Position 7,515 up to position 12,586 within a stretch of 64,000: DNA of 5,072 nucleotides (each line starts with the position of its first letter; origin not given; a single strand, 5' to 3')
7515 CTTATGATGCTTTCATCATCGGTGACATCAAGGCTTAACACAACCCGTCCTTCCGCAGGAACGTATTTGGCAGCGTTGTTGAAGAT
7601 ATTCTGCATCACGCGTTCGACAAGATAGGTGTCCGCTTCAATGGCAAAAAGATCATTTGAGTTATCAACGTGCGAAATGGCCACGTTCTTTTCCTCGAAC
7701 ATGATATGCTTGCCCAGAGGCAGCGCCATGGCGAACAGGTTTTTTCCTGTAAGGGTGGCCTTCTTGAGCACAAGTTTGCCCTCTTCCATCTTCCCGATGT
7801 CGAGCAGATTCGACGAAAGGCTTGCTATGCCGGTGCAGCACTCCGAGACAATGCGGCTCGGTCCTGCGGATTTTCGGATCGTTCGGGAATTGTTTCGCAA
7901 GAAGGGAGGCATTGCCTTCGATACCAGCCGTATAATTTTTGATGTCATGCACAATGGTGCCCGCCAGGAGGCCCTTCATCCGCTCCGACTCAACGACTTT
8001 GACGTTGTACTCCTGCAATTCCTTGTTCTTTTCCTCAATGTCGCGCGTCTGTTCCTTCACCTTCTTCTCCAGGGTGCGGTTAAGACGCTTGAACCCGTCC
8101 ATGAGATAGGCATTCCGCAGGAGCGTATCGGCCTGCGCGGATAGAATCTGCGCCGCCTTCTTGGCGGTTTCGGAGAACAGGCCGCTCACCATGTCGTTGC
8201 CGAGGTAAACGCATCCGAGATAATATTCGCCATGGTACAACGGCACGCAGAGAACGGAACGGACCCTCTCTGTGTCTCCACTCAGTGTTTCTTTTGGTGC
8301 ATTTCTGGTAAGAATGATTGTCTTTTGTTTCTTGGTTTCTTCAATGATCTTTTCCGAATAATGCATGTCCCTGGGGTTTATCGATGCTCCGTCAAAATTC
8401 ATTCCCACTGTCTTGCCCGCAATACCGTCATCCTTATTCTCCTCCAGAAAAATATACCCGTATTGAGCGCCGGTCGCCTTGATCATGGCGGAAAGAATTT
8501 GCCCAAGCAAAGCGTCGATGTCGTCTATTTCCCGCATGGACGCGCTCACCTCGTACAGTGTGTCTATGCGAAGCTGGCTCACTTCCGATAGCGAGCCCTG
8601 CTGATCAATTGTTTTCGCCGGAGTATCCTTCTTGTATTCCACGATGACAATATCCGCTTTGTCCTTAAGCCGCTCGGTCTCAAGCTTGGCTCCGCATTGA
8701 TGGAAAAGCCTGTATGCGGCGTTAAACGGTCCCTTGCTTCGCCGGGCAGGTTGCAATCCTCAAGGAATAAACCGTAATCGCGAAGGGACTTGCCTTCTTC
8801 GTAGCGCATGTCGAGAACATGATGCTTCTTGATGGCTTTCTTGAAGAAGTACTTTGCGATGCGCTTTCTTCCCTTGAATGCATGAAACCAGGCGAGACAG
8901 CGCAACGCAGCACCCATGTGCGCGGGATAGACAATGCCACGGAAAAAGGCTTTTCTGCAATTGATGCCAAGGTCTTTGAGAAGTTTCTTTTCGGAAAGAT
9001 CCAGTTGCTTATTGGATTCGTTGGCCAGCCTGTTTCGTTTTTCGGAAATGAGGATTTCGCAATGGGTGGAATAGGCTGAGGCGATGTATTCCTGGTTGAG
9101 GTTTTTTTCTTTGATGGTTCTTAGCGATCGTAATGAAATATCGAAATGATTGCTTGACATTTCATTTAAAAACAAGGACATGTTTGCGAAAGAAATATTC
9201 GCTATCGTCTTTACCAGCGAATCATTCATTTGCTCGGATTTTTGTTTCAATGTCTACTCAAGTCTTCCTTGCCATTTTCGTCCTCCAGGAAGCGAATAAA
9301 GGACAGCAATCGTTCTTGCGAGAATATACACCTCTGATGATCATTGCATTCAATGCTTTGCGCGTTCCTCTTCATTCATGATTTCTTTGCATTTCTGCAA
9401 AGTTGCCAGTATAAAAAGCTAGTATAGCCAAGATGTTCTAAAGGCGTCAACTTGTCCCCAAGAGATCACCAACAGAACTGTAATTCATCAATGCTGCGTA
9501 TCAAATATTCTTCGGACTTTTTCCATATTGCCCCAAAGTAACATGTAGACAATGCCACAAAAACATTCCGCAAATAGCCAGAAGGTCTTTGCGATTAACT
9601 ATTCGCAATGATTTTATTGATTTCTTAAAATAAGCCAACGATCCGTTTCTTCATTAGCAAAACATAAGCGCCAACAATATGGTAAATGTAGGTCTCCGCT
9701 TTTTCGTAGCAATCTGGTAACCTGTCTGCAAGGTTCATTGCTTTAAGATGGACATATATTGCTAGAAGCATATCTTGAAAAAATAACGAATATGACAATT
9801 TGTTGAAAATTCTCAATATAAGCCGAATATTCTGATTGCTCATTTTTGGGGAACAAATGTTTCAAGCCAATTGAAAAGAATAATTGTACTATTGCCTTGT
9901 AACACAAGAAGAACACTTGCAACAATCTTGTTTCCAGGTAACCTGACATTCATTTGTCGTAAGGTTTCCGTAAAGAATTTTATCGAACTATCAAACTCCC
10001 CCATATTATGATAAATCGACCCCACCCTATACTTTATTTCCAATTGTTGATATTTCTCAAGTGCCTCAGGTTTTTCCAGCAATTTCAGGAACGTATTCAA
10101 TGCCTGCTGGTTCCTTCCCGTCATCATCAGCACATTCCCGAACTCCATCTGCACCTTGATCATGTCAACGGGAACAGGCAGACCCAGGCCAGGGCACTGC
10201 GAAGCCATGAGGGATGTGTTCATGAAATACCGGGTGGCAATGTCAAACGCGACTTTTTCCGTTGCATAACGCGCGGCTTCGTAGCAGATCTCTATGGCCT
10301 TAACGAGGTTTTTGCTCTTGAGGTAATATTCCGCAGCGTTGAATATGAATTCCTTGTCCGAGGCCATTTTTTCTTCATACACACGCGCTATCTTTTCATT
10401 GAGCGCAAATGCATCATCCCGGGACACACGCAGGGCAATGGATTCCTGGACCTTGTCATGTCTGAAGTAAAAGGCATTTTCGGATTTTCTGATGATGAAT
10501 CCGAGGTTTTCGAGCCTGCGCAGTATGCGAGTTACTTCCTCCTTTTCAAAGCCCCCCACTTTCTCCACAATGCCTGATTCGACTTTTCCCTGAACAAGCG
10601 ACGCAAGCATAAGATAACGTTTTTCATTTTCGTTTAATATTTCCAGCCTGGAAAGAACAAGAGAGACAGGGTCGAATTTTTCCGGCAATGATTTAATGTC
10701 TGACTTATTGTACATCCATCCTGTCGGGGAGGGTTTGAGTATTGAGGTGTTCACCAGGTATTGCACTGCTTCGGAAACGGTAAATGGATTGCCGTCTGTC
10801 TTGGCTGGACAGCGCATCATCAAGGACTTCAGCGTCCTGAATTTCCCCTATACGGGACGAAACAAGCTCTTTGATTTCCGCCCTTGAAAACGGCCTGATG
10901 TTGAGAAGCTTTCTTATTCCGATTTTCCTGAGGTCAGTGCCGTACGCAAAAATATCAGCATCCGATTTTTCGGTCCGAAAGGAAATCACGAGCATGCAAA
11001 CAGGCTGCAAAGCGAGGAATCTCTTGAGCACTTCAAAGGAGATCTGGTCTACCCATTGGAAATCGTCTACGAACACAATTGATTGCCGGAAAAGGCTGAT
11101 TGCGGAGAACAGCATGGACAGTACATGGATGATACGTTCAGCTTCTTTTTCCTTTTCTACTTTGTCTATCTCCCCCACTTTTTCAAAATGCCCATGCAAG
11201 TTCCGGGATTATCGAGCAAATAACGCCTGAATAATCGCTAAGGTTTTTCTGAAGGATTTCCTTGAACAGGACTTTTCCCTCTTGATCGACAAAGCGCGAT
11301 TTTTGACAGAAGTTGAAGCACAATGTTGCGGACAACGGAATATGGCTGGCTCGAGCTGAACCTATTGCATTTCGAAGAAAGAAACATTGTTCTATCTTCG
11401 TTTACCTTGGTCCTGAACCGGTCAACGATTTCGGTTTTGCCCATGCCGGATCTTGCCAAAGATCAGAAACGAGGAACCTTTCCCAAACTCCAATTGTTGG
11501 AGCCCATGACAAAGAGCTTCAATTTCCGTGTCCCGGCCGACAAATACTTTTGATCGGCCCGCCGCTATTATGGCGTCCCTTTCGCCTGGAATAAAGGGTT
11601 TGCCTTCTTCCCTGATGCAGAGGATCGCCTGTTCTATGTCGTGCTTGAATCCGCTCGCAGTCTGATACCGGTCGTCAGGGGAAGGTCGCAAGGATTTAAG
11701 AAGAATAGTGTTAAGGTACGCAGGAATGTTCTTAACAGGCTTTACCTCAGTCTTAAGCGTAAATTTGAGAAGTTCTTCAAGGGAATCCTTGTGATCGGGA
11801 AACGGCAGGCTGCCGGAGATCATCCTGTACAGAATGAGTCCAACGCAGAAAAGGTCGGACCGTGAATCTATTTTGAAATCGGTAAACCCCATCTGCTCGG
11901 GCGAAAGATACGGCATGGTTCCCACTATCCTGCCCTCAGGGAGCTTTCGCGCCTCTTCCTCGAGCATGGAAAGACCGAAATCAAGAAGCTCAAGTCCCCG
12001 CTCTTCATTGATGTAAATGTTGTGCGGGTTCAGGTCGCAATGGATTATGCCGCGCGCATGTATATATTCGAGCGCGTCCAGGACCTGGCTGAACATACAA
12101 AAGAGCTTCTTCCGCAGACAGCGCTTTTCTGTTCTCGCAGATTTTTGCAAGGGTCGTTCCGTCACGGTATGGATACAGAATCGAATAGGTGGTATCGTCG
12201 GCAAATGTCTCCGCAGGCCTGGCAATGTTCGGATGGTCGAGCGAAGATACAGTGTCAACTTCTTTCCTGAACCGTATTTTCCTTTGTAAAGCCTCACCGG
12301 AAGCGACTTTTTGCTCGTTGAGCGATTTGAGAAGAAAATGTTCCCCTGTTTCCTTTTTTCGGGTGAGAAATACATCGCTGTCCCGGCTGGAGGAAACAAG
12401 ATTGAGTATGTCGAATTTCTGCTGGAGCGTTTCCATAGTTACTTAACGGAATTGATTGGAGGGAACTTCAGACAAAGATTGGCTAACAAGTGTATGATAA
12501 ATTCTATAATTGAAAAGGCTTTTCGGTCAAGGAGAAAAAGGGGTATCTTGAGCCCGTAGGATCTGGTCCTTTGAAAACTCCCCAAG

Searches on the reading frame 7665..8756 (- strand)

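Call 67: search_protein_families(library=pfam, proteins=[window:7665-8756:-], max_evalue=0.001)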
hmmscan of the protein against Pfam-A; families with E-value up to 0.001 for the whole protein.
window:7665-8756:- (363 aa): 2 families
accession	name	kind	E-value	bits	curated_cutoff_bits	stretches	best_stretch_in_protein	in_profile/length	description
PF13185.12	GAF_2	-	5e-09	36.9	28.6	1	79-210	3-132/136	GAF domain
PF01590.32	GAF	-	0.00011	23.2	22.4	1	79-209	1-129/133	GAF domain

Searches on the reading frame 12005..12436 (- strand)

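Call 67: search_protein_families(library=pfam, proteins=[window:12005-12436:-], max_evalue=0.001)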
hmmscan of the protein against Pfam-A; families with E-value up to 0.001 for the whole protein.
window:12005-12436:- (143 aa): 1 family
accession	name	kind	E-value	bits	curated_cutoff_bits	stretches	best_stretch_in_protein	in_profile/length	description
PF00069.31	Pkinase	-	3.8e-09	36.8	31.7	1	20-114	13-103/263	Protein kinase domain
